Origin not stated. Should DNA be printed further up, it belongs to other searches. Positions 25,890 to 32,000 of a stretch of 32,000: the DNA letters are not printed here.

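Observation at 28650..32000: A condensation domain is followed by an FkbH-like glycerate-loading domain instead of an A domain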

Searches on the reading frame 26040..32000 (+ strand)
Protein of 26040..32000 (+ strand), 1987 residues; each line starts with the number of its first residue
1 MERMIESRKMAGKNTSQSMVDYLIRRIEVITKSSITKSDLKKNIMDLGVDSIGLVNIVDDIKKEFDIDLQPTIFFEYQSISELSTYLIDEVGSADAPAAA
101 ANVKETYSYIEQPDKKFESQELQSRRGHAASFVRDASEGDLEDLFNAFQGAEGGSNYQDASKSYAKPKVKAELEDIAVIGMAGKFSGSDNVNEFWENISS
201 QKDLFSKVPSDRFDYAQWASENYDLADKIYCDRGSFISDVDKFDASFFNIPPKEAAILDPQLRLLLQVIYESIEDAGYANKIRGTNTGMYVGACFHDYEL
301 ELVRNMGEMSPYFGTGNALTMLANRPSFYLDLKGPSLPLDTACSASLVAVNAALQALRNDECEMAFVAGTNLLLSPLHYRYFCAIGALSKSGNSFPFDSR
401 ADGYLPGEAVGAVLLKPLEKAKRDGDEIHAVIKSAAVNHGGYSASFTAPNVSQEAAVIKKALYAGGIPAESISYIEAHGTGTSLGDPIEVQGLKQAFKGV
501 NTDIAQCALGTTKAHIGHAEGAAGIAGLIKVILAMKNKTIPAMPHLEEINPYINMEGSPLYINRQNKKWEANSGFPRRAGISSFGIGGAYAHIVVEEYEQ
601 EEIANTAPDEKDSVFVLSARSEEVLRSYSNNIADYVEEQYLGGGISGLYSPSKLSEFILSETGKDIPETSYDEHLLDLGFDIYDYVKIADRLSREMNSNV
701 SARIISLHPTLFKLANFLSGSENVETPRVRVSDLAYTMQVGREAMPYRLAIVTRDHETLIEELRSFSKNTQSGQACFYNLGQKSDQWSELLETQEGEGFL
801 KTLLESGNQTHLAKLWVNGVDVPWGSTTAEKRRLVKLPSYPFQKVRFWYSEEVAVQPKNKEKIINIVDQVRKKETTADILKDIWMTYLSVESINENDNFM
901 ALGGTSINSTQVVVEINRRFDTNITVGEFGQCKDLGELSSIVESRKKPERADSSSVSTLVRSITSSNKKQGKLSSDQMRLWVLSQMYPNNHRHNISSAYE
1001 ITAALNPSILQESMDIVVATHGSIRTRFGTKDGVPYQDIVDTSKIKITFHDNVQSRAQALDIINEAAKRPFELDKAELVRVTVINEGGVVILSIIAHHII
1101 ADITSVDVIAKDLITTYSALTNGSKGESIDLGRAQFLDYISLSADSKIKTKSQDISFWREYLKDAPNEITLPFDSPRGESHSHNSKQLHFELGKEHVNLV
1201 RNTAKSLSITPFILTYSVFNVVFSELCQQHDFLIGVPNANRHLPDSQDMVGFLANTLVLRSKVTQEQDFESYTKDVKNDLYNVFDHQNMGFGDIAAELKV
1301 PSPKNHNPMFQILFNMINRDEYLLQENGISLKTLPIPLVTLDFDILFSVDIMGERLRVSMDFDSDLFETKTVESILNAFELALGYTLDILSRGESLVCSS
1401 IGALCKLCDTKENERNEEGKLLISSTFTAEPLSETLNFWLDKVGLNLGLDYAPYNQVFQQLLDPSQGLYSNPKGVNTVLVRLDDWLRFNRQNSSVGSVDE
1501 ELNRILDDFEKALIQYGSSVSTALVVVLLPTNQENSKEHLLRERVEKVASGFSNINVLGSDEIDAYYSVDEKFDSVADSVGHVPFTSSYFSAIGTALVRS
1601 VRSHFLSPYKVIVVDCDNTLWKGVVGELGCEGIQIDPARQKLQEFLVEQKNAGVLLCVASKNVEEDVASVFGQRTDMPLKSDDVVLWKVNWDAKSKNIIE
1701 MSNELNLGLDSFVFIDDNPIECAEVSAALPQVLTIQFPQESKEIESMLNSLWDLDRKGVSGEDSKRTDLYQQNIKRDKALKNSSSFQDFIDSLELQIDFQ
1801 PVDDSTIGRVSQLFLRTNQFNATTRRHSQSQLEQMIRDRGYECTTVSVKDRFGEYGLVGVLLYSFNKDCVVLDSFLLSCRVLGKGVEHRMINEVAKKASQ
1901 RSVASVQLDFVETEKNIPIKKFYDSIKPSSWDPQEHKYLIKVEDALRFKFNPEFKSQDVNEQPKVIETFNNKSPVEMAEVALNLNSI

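Call 6: search_protein_families(library=pfam, proteins=[window:26040-32000:+], max_evalue=0.01)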
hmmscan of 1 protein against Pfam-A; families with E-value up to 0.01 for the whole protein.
window:26040-32000:+ (1987 aa): 7 families
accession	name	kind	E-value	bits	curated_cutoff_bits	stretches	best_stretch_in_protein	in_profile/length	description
PF00109.32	ketoacyl-synt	-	2.3e-72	244.1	20.8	1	174-421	2-252/252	Beta-ketoacyl synthase, N-terminal domain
PF00668.25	Condensation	-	2e-71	241.5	30.6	1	972-1383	6-430/456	Condensation domain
PF02801.28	Ketoacyl-synt_C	-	4.8e-36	123.8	20.8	1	429-546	1-118/119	Beta-ketoacyl synthase, C-terminal domain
PF00550.31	PP-binding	-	1.7e-26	92.7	20.8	2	38-87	18-67/67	Phosphopantetheine attachment site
PF22336.2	RhiE-like_linker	-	4.4e-15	55.8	27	1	710-769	13-66/67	RhiE-like, KS-MAT linker domain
PF16197.11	KAsynt_C_assoc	-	2.8e-14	53.9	33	1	550-638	2-86/111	Ketoacyl-synthetase C-terminal extension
PF22621.2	CurL-like_PKS_C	-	1.2e-12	48.1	27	1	725-763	26-64/64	CurL-like, PKS C-terminal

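Call 7: search_protein_families(library=ncbifam, proteins=[window:26040-32000:+], max_evalue=0.01)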
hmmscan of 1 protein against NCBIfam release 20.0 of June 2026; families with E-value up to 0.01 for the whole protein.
window:26040-32000:+ (1987 aa): 30 families (the best 25 are shown)
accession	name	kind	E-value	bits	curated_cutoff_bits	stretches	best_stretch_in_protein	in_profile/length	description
NF045894.1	PKS_plus_SDR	equivalog_domain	1.1e-158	530.4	1740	3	174-639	1-473/1515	type I polyketide synthase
NF040607.1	mycolic_Pks13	equivalog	2.4e-131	439.7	2100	2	154-612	81-540/1680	polyketide synthase Pks13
NF041183.1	Pks2_ls1_myc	equivalog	1.8e-103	346.8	2400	1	175-639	3-474/2086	sulfolipid-1 biosynthesis phthioceranic/hydroxyphthioceranic acid synthase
TIGR01686.1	FkbH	subfamily_domain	8.5e-91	304.4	146.65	1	1610-1926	4-317/323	FkbH domain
TIGR02813.1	omega_3_PfaA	subfamily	8.9e-79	264.8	1010.1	2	325-607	188-471/2582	polyketide-type polyunsaturated fatty acid synthase PfaA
NF004282.0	PRK05691.1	subfamily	7.6e-69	231.3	4090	1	865-1380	577-1090/4334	non-ribosomal peptide synthase/polyketide synthase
NF047350.1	aureusi_NRPS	equivalog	1.5e-51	174.6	2500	1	870-1385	903-1396/2373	aureusimine non-ribosomal peptide synthetase AusA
TIGR03150.1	fabF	equivalog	4.6e-43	147.4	493.75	1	237-595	48-406/407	beta-ketoacyl-ACP synthase II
NF005589.0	PRK07314.1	subfamily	6.8e-38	130.5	387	1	250-598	63-412/413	beta-ketoacyl-ACP synthase II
NF004970.0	PRK06333.1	subfamily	3.9e-36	124.8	525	1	307-599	137-423/424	beta-ketoacyl-ACP synthase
NF053555.1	prodigi_MBC_PigJ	equivalog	1.6e-35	122.6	900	1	332-596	502-757/759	prodigiosin MBC biosynthesis protein PigJ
NF005490.0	PRK07103.1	equivalog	3.7e-34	118.5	445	1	330-548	156-373/414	polyketide beta-ketoacyl:acyl carrier protein synthase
NF058662.1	cispenta_AmcF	equivalog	1.8e-31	109.5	325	1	330-555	116-336/369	cispentacin biosynthesis acyltransferase subunit AmcF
NF006274.0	PRK08439.1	equivalog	4.3e-30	104.8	621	1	238-593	50-401/406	beta-ketoacyl-ACP synthase II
NF006434.0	PRK08722.1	equivalog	6.2e-25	87.9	759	1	308-559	129-383/414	beta-ketoacyl-ACP synthase II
TIGR01681.1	HAD-SF-IIIC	subfamily_domain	2.9e-19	70.2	35.75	1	1610-1727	1-130/132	HAD-IIIC family phosphatase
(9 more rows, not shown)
